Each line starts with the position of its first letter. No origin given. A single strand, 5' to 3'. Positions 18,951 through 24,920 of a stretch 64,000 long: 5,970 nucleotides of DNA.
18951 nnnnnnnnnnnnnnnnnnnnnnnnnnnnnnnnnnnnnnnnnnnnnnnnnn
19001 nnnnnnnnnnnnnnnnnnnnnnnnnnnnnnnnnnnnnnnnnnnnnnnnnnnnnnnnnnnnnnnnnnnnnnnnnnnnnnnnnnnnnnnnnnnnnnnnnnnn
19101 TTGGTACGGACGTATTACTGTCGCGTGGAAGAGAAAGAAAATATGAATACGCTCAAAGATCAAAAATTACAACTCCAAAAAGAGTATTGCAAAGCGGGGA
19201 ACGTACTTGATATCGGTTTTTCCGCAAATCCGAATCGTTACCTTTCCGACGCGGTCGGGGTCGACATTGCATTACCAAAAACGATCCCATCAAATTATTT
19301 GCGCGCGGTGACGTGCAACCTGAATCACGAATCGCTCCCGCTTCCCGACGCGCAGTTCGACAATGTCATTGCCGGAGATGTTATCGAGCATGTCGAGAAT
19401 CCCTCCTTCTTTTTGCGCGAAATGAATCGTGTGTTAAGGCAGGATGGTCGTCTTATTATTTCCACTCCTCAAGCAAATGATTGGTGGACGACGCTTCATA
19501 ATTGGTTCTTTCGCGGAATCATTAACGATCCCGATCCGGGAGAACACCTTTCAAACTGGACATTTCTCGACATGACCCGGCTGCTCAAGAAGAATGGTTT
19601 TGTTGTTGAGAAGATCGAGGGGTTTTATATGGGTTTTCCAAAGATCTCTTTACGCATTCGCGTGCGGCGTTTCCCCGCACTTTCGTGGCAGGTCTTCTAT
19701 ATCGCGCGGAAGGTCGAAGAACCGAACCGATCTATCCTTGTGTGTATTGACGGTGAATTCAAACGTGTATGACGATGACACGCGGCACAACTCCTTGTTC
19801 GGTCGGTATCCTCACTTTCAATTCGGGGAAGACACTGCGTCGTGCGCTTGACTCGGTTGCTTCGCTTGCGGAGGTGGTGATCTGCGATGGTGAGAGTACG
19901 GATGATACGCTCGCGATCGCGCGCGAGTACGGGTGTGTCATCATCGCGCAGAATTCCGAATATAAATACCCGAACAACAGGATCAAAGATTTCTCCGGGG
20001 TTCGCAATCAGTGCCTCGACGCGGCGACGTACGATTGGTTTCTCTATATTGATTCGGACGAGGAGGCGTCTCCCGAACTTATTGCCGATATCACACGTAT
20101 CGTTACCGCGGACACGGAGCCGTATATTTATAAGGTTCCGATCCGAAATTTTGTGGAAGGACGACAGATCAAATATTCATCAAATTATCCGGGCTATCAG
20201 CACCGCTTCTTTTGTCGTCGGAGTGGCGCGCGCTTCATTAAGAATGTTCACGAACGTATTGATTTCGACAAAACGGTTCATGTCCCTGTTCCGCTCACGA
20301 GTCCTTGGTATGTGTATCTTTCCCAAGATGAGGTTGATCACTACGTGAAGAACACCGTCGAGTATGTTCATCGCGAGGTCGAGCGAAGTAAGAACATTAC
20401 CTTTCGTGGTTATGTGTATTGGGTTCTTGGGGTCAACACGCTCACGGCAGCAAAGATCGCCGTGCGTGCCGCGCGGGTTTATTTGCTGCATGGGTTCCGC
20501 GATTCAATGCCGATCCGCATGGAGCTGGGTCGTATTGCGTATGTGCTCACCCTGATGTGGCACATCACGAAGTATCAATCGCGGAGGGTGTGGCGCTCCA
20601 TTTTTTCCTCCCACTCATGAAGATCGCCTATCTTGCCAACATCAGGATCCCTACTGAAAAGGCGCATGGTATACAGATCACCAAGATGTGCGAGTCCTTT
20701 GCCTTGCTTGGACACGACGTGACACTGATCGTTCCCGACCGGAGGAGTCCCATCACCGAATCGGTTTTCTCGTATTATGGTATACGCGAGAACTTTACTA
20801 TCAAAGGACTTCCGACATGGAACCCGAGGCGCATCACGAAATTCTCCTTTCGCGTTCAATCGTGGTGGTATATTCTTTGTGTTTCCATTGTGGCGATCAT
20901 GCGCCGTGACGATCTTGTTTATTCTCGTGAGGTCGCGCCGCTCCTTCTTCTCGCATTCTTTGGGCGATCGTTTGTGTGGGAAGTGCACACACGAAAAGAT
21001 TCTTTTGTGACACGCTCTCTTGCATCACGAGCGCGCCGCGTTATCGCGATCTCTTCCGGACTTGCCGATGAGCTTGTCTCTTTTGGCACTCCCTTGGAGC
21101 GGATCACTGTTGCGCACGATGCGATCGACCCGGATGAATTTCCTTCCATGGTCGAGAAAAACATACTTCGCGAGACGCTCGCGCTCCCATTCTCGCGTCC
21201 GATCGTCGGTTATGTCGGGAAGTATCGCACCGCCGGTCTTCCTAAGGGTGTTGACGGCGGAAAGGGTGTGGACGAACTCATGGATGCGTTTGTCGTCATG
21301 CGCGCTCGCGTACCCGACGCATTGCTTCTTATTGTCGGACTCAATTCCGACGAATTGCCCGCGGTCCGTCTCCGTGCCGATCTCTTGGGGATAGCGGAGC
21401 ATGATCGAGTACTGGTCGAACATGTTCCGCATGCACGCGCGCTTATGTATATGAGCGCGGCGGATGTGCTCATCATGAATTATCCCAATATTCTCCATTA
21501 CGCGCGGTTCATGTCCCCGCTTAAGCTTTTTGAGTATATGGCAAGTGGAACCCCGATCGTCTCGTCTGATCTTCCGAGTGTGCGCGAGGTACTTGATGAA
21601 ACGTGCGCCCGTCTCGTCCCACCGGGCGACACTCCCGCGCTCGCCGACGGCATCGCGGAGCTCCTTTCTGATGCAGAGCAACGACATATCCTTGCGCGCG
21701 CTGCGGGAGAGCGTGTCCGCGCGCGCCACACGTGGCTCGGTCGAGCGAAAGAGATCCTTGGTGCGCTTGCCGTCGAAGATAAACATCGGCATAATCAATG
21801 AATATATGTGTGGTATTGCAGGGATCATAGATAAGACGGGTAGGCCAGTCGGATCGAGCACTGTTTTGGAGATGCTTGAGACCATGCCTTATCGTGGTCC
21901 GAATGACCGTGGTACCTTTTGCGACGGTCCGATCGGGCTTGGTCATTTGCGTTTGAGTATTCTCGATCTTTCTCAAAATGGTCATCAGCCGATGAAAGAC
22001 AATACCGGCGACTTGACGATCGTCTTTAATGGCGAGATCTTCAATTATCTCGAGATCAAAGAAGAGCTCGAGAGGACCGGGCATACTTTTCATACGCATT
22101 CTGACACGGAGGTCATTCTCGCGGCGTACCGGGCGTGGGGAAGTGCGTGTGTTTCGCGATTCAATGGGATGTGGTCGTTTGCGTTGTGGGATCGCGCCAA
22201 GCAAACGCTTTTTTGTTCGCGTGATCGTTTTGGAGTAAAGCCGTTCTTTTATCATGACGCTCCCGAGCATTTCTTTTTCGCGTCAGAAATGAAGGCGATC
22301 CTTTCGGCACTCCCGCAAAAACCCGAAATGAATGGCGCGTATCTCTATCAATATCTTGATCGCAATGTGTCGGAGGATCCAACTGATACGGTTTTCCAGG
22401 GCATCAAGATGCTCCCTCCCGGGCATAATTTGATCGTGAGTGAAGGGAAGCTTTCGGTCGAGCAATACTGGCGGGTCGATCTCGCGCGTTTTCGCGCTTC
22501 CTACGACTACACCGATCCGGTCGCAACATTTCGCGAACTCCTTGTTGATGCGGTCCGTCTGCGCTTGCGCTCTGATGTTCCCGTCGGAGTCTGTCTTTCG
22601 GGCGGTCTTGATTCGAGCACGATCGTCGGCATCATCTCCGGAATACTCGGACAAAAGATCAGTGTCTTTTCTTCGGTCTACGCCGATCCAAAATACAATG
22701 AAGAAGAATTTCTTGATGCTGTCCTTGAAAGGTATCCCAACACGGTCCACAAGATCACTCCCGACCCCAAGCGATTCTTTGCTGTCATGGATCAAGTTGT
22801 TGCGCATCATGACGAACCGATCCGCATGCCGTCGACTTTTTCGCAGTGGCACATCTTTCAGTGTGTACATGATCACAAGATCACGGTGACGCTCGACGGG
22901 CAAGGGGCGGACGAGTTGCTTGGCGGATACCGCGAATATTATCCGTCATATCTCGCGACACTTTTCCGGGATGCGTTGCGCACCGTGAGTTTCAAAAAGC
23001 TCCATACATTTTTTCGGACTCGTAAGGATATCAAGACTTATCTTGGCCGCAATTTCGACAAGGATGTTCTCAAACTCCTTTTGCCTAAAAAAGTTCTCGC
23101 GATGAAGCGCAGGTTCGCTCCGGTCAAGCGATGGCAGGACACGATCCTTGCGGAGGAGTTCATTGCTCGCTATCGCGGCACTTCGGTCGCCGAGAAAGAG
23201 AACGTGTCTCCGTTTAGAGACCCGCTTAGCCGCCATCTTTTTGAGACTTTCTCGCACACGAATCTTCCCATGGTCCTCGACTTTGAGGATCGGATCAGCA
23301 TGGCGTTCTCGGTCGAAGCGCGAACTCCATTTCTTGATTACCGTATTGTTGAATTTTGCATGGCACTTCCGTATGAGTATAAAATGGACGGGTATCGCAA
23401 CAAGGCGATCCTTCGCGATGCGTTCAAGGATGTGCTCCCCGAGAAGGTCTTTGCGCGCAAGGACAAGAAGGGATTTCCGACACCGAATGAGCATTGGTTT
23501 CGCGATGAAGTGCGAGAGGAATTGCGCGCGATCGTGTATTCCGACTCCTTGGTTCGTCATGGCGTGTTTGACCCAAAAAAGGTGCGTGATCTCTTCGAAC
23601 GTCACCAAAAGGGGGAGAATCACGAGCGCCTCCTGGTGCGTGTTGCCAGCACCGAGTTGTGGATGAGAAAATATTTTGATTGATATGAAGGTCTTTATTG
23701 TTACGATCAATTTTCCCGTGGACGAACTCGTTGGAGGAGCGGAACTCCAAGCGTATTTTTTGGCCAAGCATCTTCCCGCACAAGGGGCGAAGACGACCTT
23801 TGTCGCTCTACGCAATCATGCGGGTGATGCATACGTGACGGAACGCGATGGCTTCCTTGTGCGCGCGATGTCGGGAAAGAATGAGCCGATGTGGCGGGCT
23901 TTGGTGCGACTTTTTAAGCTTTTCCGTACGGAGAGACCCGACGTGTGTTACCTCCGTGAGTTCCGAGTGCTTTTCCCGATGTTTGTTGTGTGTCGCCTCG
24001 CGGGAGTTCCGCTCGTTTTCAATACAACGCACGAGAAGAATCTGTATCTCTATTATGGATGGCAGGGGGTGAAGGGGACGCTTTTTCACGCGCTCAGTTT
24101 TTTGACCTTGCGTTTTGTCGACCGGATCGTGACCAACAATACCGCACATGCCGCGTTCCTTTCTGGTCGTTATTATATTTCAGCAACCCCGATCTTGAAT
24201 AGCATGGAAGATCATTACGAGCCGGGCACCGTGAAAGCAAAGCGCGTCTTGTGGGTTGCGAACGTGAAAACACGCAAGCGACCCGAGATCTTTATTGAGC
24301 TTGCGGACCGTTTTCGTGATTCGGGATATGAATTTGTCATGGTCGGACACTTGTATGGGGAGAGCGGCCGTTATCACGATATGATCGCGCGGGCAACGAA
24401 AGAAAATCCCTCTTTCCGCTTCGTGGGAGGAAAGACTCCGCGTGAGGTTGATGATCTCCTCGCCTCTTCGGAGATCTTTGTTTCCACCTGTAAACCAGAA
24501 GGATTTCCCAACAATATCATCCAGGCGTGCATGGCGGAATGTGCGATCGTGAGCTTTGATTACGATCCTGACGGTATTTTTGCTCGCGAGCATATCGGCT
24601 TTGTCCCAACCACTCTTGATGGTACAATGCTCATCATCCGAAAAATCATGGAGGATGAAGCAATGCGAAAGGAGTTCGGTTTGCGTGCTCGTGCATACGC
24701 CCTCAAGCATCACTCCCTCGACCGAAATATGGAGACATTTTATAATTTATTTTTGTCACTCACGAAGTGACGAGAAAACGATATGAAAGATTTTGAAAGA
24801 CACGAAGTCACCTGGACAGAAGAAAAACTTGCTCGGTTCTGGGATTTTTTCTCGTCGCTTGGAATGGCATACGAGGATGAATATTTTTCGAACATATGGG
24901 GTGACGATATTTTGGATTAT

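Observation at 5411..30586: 25-kb heavily tailored glycan locus with an embedded Elp3-like radical-SAM/GNAT enzyme and six to seven SAM methyltransferases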

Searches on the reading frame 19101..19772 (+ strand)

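Call 5: search_protein_families(library=pfam, proteins=[window:19101-19772:+], max_evalue=0.001)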
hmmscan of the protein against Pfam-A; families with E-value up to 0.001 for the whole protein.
window:19101-19772:+ (223 aa): 6 families
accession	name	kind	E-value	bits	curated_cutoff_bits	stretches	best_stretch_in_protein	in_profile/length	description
PF08241.18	Methyltransf_11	-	2.3e-13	51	21.2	1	71-120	46-95/95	Methyltransferase domain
PF13489.12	Methyltransf_23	-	8.6e-11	42.3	27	1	46-171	44-163/164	Methyltransferase domain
PF13847.12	Methyltransf_31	-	1.7e-07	31.5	27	1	75-127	62-116/145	Methyltransferase domain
PF08242.18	Methyltransf_12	-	8.9e-07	30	30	1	65-118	44-98/98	Methyltransferase domain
PF13649.12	Methyltransf_25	-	2.3e-05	25.4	27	1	68-116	47-97/97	Methyltransferase domain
PF03141.22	Methyltransf_29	-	0.00054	19.1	23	1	67-126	163-223/506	Putative S-adenosyl-L-methionine-dependent methyltransferase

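Call 26: search_protein_families(library=ncbifam, proteins=[window:19143-19772:+], max_evalue=0.001)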
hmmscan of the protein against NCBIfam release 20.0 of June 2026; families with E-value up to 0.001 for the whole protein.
window:19143-19772:+ (209 aa): 18 families
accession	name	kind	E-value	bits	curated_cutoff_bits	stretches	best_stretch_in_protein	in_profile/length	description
NF045667.1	MTase_DVU1556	equivalog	1.7e-08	34.2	155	1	32-107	43-120/213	DVU_1556 family methyltransferase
NF052510.1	methyltran_MpqE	exception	1e-06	28.3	335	1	55-122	99-169/234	methyl-plastoquinone biosynthesis methyltransferase MpqE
TIGR01983.1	UbiG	equivalog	1.1e-06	28.1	102.95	1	69-109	114-154/228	bifunctional 2-polyprenyl-6-hydroxyphenol methylase/3-demethylubiquinol 3-O-methyltransferase UbiG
NF047649.1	MTase_UXPK_star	exception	2e-06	27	460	1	61-107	136-182/283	methyltransferase/UXPK-star double selenoprotein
TIGR01934.1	MenG_MenH_UbiE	subfamily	5.2e-06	25.9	158.35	1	58-127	93-164/223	ubiquinone/menaquinone biosynthesis methyltransferase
NF041537.1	ArsM_AhpD_UU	exception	1.4e-05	24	510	1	59-122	133-201/345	arsenite methyltransferase/AhpD domain selenoprotein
TIGR04345.1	ovoA_Cterm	equivalog_domain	5.1e-05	22.9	170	1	70-111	133-174/242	putative 4-mercaptohistidine N1-methyltransferase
NF001244.0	PRK00216.1-5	equivalog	5.1e-05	22.7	216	1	61-127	108-176/236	bifunctional demethylmenaquinone methyltransferase/2-methoxy-6-polyprenyl-1,4-benzoquinol methylase UbiE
NF008823.0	PRK11873.1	subfamily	8e-05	22.2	263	1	63-107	138-182/272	arsenite methyltransferase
NF001241.0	PRK00216.1-2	equivalog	0.00017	21.3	327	1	63-118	104-162/231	demethylmenaquinone methyltransferase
NF001240.0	PRK00216.1-1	equivalog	0.00023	20.3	378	1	58-106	120-168/251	bifunctional demethylmenaquinone methyltransferase/2-methoxy-6-polyprenyl-1,4-benzoquinol methylase UbiE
TIGR02081.1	metW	equivalog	0.00025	20.6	189.5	1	56-116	60-117/194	methionine biosynthesis protein MetW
TIGR00452.1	TIGR00452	equivalog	0.00026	19.9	275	1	54-108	167-221/316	tRNA 5-methoxyuridine(34)/uridine 5-oxyacetic acid(34) synthase CmoB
NF041536.1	ArsM_DUF2284_UU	exception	0.0003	19.2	575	1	61-138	135-219/459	arsenite methyltransferase/DUF2284 domain selenoprotein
TIGR02072.1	BioC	equivalog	0.00051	19.9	184.95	1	57-110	83-136/244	malonyl-ACP O-methyltransferase BioC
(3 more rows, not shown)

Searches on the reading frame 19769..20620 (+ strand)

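Call 5: search_protein_families(library=pfam, proteins=[window:19769-20620:+], max_evalue=0.001)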
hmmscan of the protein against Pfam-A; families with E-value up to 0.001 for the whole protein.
window:19769-20620:+ (283 aa): 2 families
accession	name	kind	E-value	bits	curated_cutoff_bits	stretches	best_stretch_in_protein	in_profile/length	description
PF00535.33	Glycos_transf_2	-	4.2e-18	66.3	23.3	1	11-149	1-138/168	Glycosyl transferase family 2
PF13704.12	Glyco_tranf_2_4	-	0.00051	20.9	27.5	0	34-98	20-82/98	Glycosyl transferase family 2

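Call 10: search_protein_families(library=ncbifam, proteins=[window:19769-20620:+], max_evalue=0.001)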
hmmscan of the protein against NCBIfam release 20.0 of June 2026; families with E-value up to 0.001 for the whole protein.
window:19769-20620:+ (283 aa): 7 families
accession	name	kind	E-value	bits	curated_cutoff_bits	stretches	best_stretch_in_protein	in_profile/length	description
TIGR04195.1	S_glycosyl_SunS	equivalog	1e-11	44.4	350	1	10-112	59-155/421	SunS family peptide S-glycosyltransferase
TIGR04283.1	glyco_like_mftF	equivalog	8.9e-06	25.4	182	1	12-117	3-103/221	TIGR04283 family arsenosugar biosynthesis glycosyltransferase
NF050050.1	ProtGlycPglI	equivalog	1.6e-05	24.4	500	1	11-105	5-101/306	GalNAc(5)-diNAcBac-PP-undecaprenol beta-1,3-glucosyltransferase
TIGR04182.1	glyco_TIGR04182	equivalog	3.7e-05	23.3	325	1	14-66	6-60/293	S-layer glycoprotein N-glycosyltransferase AglJ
NF007482.0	PRK10073.1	equivalog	3.7e-05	22.9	423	1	7-114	5-112/334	glycosyltransferase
NF010496.0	PRK13915.1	equivalog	4.3e-05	22.7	262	1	22-108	52-138/307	glucosyl-3-phosphoglycerate synthase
NF053739.1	GlytfEpsEBac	equivalog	0.00014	21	450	1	15-98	8-93/265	glycosyltransferase EpsE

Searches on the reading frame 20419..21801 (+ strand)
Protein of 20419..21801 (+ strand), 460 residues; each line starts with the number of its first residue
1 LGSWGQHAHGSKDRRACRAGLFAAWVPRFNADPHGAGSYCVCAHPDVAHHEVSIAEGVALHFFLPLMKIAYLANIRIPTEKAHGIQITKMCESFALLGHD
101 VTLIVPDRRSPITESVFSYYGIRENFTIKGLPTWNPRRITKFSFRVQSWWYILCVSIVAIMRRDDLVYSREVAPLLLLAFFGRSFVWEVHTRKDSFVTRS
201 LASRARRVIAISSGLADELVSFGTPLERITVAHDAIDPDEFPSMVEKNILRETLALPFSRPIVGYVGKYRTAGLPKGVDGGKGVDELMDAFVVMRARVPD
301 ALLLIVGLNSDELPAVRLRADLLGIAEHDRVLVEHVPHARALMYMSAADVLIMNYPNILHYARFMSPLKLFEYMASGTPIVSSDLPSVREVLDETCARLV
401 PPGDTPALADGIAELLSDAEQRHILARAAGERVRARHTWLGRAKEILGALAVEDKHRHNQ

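Call 5: search_protein_families(library=pfam, proteins=[window:20419-21801:+], max_evalue=0.001)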
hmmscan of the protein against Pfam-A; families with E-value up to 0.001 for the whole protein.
window:20419-21801:+ (460 aa): 5 families
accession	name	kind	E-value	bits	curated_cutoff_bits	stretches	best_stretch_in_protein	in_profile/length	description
PF13692.12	Glyco_trans_1_4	-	2.4e-17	64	27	1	282-418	15-142/142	Glycosyl transferases group 1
PF00534.26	Glycos_transf_1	-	5.7e-15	55.7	26.4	1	282-429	28-169/172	Glycosyl transferases group 1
PF13524.12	Glyco_trans_1_2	-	7.9e-13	49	25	1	330-447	29-143/144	Glycosyl transferase-like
PF13439.12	Glyco_transf_4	-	1.2e-10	42.1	28.5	1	87-239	8-169/170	Glycosyltransferase Family 4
PF13579.12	Glyco_trans_4_4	-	3.9e-05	24.5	29.7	1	87-231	7-154/158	Glycosyl transferase 4-like domain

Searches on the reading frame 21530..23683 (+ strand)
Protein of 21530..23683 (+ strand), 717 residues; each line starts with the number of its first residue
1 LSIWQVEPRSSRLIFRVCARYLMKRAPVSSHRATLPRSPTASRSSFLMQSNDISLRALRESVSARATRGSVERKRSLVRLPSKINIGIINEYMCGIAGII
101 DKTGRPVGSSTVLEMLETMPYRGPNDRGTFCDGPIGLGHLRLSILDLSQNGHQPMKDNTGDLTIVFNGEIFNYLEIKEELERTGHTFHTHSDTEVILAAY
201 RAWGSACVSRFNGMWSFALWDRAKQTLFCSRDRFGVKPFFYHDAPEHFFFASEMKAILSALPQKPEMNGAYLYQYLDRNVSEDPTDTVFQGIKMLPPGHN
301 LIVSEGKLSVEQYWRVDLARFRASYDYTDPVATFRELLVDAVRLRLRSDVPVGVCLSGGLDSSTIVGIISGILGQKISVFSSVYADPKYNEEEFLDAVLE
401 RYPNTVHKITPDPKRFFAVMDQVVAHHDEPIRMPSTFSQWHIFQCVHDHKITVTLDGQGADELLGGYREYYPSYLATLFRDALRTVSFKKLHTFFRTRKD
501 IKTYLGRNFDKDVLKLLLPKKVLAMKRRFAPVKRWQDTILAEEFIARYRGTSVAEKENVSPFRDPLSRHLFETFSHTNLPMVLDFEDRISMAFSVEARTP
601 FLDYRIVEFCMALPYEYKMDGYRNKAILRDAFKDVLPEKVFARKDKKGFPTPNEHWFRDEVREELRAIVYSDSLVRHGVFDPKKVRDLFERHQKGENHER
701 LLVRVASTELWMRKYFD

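Call 5: search_protein_families(library=pfam, proteins=[window:21530-23683:+], max_evalue=0.001)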
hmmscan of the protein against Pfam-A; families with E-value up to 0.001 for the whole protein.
window:21530-23683:+ (717 aa): 3 families
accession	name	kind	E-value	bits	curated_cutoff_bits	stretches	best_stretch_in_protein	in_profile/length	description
PF00733.27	Asn_synthase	-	4.8e-82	276.9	21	1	334-713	2-354/354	Asparagine synthase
PF13537.11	GATase_7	-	7.9e-47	158.7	25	1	139-258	1-122/123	Glutamine amidotransferase domain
PF13522.11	GATase_6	-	1.3e-43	148.6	27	1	124-253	1-130/130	Glutamine amidotransferase domain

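Call 10: search_protein_families(library=ncbifam, proteins=[window:21530-23683:+], max_evalue=0.001)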
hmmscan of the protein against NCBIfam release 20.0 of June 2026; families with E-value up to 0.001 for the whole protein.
window:21530-23683:+ (717 aa): 9 families
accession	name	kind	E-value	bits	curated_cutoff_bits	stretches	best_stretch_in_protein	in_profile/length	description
TIGR01536.1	asn_synth_AEB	equivalog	1.5e-136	456.5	267.1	1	94-649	1-517/517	asparagine synthase (glutamine-hydrolyzing)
TIGR03108.1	eps_aminotran_1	hypoth_equivalog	7.4e-122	408.1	816.9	1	93-698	1-611/628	XrtA/PEP-CTERM system amidotransferase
NF033535.1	lass_lactam_cya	exception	1.2e-112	377.7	525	2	93-464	1-376/668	lasso peptide isopeptide bond-forming cyclase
TIGR03104.1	trio_amidotrans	equivalog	3.1e-111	372.4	570.1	2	93-506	1-414/589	N-acetylglutaminylglutamine amidotransferase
NF006949.0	PRK09431.1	equivalog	9.4e-81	272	499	3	93-266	1-174/554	asparagine synthase B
NF033561.1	macrolact_Ik_Al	subfamily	1.5e-29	103.1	300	1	207-713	75-556/561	albusnodin/ikarugamycin family macrolactam cyclase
NF001484.0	PRK00331.1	subfamily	5.1e-11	41.7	381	1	133-198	65-131/601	isomerizing glutamine--fructose-6-phosphate transaminase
TIGR01134.1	purF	equivalog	1.1e-10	41.5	350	1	134-257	65-199/432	amidophosphoribosyltransferase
TIGR01135.1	glmS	equivalog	5.2e-10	38.4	418.05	1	134-259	65-199/607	glutamine--fructose-6-phosphate transaminase (isomerizing)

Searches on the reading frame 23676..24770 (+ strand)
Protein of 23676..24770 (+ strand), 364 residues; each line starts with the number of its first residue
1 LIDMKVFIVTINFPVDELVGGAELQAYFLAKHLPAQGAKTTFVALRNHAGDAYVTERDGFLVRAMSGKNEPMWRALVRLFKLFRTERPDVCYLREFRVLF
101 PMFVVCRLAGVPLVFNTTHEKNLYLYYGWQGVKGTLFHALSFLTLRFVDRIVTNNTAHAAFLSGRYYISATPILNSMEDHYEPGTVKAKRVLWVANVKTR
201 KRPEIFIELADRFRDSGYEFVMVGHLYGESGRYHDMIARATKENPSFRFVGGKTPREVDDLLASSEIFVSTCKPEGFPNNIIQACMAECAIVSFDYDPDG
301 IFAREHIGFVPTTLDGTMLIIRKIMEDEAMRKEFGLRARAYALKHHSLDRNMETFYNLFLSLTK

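Call 5: search_protein_families(library=pfam, proteins=[window:23676-24770:+], max_evalue=0.001)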
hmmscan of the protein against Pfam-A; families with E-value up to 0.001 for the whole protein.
window:23676-24770:+ (364 aa): 4 families
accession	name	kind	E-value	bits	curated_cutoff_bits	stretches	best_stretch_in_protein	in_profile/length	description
PF13439.12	Glyco_transf_4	-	6.4e-13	49.5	28.5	1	19-173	1-159/170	Glycosyltransferase Family 4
PF13579.12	Glyco_trans_4_4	-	1e-12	49.1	29.7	1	20-171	1-150/158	Glycosyl transferase 4-like domain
PF00534.26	Glycos_transf_1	-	5e-12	46.1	26.4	1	187-339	14-170/172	Glycosyl transferases group 1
PF13692.12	Glyco_trans_1_4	-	7.4e-11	42.9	27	1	189-296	2-108/142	Glycosyl transferases group 1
